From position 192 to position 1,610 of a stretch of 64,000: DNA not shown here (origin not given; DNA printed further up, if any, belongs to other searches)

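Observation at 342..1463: Standalone ExoY / edema-factor-type nucleotidyl cyclase toxin homologue with no obvious secretion partner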

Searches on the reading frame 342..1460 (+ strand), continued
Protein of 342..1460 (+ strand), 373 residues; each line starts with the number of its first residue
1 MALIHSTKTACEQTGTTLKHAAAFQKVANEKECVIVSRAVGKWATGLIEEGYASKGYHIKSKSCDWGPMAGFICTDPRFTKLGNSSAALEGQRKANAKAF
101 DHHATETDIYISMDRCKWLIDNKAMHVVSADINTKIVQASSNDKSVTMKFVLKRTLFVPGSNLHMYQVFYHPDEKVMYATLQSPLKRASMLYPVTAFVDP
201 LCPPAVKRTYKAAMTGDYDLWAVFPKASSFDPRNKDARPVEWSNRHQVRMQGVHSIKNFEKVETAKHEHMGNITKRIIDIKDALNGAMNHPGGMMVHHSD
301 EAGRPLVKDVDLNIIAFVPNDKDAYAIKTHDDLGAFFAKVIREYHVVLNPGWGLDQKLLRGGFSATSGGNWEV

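Call 51: search_protein_families(library=pfam, proteins=[L040:8001-9113:+, L060:8001-9338:+, L065:1181-2455:+, L054:7983-9455:+, L053:4567-5880:+, L051:5491-6903:+, L066:7977-9296:+, L058:7965-9197:+, L045:7983-9152:+, L030:7473-9062:+], max_evalue=0.001)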
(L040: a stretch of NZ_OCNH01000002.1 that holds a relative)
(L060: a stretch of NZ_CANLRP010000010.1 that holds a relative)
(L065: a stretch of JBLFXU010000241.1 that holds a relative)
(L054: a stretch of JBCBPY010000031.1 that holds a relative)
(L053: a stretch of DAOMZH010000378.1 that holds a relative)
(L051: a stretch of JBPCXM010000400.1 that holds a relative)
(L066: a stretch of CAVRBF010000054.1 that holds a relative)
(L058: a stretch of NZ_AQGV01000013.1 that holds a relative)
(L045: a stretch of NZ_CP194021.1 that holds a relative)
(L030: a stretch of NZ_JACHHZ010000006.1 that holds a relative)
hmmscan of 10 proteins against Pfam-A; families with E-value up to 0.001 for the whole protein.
L040:8001-9113:+ (371 aa): 1 family
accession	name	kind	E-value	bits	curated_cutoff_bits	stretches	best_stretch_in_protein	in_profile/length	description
PF03497.21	Anthrax_toxA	-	3.1e-21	76.6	25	1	8-119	4-115/173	Anthrax toxin LF subunit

L060:8001-9338:+ (446 aa): 1 family
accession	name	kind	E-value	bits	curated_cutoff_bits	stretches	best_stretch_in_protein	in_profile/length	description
PF03497.21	Anthrax_toxA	-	4.2e-21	76.2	25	1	6-137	2-135/173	Anthrax toxin LF subunit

L065:1181-2455:+ (425 aa): 1 family
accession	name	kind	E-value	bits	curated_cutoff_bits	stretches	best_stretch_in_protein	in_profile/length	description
PF03497.21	Anthrax_toxA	-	4.6e-21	76.1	25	1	35-151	4-114/173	Anthrax toxin LF subunit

L054:7983-9455:+ (491 aa): 1 family
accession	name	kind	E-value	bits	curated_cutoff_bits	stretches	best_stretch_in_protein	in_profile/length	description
PF03497.21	Anthrax_toxA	-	9.5e-24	84.8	25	1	7-170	4-161/173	Anthrax toxin LF subunit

L053:4567-5880:+ (438 aa): 1 family
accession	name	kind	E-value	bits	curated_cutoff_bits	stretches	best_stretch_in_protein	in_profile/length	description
PF03497.21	Anthrax_toxA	-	4e-18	66.5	25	1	65-185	2-119/173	Anthrax toxin LF subunit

L051:5491-6903:+ (471 aa): 1 family
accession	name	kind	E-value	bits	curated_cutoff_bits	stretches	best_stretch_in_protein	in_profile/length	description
PF03497.21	Anthrax_toxA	-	4.5e-23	82.6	25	1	7-167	4-157/173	Anthrax toxin LF subunit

L066:7977-9296:+ (440 aa): 1 family
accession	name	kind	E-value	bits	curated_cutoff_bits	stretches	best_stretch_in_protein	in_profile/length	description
PF03497.21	Anthrax_toxA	-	4e-20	73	25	1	18-134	4-114/173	Anthrax toxin LF subunit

L058:7965-9197:+ (411 aa): 1 family
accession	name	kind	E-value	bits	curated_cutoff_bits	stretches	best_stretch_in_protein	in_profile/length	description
PF03497.21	Anthrax_toxA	-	5.9e-26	92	25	1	11-153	7-146/173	Anthrax toxin LF subunit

L045:7983-9152:+ (390 aa): 1 family
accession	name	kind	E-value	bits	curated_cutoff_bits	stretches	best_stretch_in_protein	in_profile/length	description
PF03497.21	Anthrax_toxA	-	4.1e-27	95.8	25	1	7-118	4-115/173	Anthrax toxin LF subunit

L030:7473-9062:+ (530 aa): 1 family
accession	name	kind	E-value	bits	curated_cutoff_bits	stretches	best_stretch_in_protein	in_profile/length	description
PF03497.21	Anthrax_toxA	-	5.7e-28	98.5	25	1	176-325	3-152/173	Anthrax toxin LF subunit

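Call 70: fold_search(model_id=the predicted structure, library=viral)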
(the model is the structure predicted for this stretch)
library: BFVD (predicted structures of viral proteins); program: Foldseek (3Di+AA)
matches with E <= 10: 630; with E <= 0.001: 0
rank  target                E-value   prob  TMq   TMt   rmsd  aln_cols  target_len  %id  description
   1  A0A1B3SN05            1.5e-01  0.23  0.12  0.32   8.4        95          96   12  Uncharacterized protein [Sulfolobus islandicus rod-shaped virus 3]
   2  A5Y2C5                1.7e-01  0.07  0.09  0.07  16.3       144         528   10  (no name in the UniProt tables at hand)
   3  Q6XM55                2.2e-01  0.47  0.13  0.14   8.0        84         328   15  FirrV-1-A32 [Feldmannia irregularis virus a]
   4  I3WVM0                2.3e-01  0.30  0.10  0.26  13.9        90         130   12  Uncharacterized protein [Acinetobacter phage ZZ1]
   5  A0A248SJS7            2.3e-01  0.28  0.12  0.17  14.0       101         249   13  (no name in the UniProt tables at hand)
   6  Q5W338                2.5e-01  0.16  0.11  0.30   8.7        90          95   18  Uncharacterized protein [Sulfolobus islandicus rod-shaped virus 1]
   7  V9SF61                2.9e-01  0.06  0.13  0.08  16.7       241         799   10  Putative mRNA capping enzyme [Tunisvirus fontaine2]
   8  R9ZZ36                3.3e-01  0.38  0.14  0.26  11.4       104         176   10  (no name in the UniProt tables at hand)
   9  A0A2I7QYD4            3.3e-01  0.16  0.10  0.31   7.5        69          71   12  (no name in the UniProt tables at hand)
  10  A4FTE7                3.9e-01  0.28  0.12  0.34   6.4        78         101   10  Uncharacterized protein [Cyprinid herpesvirus 3]
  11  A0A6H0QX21            3.9e-01  0.15  0.08  0.24  10.5        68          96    7  (no name in the UniProt tables at hand)
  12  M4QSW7                4.4e-01  0.10  0.10  0.17  11.2        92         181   12  (no name in the UniProt tables at hand)
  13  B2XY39                4.7e-01  0.30  0.11  0.17   6.8        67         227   10  (no name in the UniProt tables at hand)
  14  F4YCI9                4.7e-01  0.20  0.10  0.25  11.1        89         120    8  (no name in the UniProt tables at hand)
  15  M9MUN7                5.0e-01  0.35  0.10  0.06   7.6        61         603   13  (no name in the UniProt tables at hand)
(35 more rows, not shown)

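Call 76: search_protein_families(library=pfam, alignment_id=A3, max_evalue=0.00001)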
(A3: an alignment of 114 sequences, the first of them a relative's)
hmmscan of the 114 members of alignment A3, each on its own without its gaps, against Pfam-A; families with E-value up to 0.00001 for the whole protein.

A. member 1, L004:7406-7756:- (117 aa): 1 family
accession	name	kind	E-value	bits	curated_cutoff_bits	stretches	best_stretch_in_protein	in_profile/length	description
PF13698.11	DUF4156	-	6.7e-22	78.1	28.9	1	25-116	3-90/90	Domain of unknown function (DUF4156)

B. families by the number of members that match (of 114 scanned): 137 families (the first 25 are shown)
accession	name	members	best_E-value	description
PF07719.23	TPR_2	2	5e-77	Tetratricopeptide repeat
PF13414.12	TPR_11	2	1.4e-69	TPR repeat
PF13432.12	TPR_16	2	2.4e-68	Tetratricopeptide repeat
PF14559.12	TPR_19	2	4.6e-58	Tetratricopeptide repeat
PF13431.12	TPR_17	2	2.6e-52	Tetratricopeptide repeat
PF13428.12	TPR_14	2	4.8e-52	Tetratricopeptide repeat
PF00515.34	TPR_1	2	2.6e-47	Tetratricopeptide repeat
PF00015.26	MCPsignal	2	9.8e-43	Methyl-accepting chemotaxis protein (MCP) signalling domain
PF13181.12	TPR_8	2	2.5e-41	Tetratricopeptide repeat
PF23914.1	TPR_CcmH_CycH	2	7.4e-39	Cytochrome c-type biogenesis protein H TPR domain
PF00892.27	EamA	2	3.3e-30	EamA-like transporter family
PF13371.12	TPR_9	2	5e-29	Tetratricopeptide repeat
PF00561.26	Abhydrolase_1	2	1.1e-26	alpha/beta hydrolase fold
PF13424.12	TPR_12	2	1e-22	Tetratricopeptide repeat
PF12697.13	Abhydrolase_6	2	1.5e-22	Alpha/beta hydrolase family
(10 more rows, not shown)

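Call 79: list_cluster_members(proteins=[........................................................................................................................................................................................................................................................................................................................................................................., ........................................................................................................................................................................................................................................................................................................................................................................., window:342-1460:+])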
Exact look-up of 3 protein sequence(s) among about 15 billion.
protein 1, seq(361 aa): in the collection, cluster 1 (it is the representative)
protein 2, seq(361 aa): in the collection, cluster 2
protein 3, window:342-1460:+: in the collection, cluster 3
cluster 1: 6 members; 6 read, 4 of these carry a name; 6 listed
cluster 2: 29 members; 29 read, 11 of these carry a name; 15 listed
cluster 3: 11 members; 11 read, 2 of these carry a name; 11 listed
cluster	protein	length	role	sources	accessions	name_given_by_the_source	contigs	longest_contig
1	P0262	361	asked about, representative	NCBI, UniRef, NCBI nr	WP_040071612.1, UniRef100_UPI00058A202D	anthrax toxin-like adenylyl cyclase domain-containing protein [Pseudomonas batumici] | anthrax toxin-like adenylyl cyclase domain-containing protein n=1 Tax=Pseudomonas ...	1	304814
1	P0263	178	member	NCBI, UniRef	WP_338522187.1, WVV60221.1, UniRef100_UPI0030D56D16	anthrax toxin-like adenylyl cyclase domain-containing protein [Pseudomonas batumici] | anthrax toxin-like adenylyl cyclase domain-containing protein n=1 Tax=Pseudomonas ...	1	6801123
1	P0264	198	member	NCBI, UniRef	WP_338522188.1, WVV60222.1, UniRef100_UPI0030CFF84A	hypothetical protein NUH87_18495 [Pseudomonas batumici] | hypothetical protein n=1 Tax=Pseudomonas batumici TaxID=226910 RepID=UPI0030CFF84A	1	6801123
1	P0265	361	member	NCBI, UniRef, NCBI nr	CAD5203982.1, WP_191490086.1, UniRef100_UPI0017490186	anthrax toxin-like adenylyl cyclase domain-containing protein [Pseudomonas sp. FEN] | anthrax toxin-like adenylyl cyclase domain-containing protein n=1 Tax=Pseudomonas sp. FEN ...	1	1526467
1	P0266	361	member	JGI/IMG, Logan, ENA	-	-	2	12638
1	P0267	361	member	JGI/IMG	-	-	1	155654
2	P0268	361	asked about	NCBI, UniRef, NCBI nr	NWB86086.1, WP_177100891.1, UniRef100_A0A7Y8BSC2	anthrax toxin-like adenylyl cyclase domain-containing protein [Pseudomonas gingeri] | Anthrax toxin edema factor central domain-containing protein n=1 Tax=Pseudomonas gingeri ...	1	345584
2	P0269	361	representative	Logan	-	-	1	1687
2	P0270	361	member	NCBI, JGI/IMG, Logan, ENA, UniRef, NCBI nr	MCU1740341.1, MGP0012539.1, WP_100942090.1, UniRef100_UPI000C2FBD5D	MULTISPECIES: anthrax toxin-like adenylyl cyclase domain-containing protein [unclassified ... | anthrax toxin-like adenylyl cyclase domain-containing protein n=1 Tax=unclassified ...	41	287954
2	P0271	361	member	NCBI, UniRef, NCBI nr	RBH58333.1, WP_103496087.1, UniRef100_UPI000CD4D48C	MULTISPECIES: anthrax toxin-like adenylyl cyclase domain-containing protein [Pseudomonas] | anthrax toxin-like adenylyl cyclase domain-containing protein n=1 Tax=Pseudomonas ...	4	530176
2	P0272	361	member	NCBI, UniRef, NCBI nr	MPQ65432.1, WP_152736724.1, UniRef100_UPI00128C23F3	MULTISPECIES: anthrax toxin-like adenylyl cyclase domain-containing protein [unclassified ... | anthrax toxin-like adenylyl cyclase domain-containing protein n=1 Tax=unclassified ...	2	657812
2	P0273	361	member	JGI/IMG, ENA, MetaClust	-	\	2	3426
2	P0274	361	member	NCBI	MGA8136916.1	MAG: anthrax toxin-like adenylyl cyclase domain-containing protein [Pseudomonas gingeri]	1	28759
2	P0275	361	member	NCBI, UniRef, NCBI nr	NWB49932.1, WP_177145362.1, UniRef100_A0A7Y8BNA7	anthrax toxin-like adenylyl cyclase domain-containing protein [Pseudomonas gingeri] | Anthrax toxin edema factor central domain-containing protein n=1 Tax=Pseudomonas gingeri ...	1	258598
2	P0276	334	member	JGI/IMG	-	hypothetical protein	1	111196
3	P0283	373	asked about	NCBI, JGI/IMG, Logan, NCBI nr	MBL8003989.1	MAG: hypothetical protein JNL36_02730 [Candidatus Kapabacteria bacterium] | hypothetical protein | hypothetical protein [Candidatus Kapabacteria bacterium]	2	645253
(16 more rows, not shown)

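Call 80: find_encoding_contigs(protein=window:342-1460:+, flank=10000, max_places=2)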
Protein window:342-1460:+ (373 aa): 3 contigs read that carry it; 2 places shown.
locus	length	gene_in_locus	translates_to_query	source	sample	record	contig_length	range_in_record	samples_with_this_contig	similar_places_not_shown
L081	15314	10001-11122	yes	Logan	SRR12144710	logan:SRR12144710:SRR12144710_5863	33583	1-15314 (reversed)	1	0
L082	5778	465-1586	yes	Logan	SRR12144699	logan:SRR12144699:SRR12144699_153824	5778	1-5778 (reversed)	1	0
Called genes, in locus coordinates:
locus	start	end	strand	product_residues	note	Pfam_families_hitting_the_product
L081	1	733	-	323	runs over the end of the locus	PF03016:Exostosin_GT47, PF24785:RXYLT1_C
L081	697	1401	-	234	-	PF16138:DUF4846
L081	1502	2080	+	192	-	PF00188:CAP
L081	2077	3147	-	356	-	-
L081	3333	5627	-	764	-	PF01578:Cytochrom_C_asm, PF16327:CcmF_C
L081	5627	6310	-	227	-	-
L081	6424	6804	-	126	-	-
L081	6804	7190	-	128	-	PF03100:CcmE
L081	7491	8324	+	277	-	PF01170:UPF0020 (faint), PF01555:N6_N4_Mtase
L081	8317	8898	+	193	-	PF01844:HNH, PF14279:HNH_5 (weak)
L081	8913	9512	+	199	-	-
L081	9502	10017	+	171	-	PF12867:DinB_2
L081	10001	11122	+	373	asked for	PF03497:Anthrax_toxA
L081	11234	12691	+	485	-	PF00753:Lactamase_B (weak)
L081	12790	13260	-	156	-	-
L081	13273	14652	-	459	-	PF00144:Beta-lactamase, PF18962:Por_Secre_tail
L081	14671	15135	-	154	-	-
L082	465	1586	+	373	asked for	PF03497:Anthrax_toxA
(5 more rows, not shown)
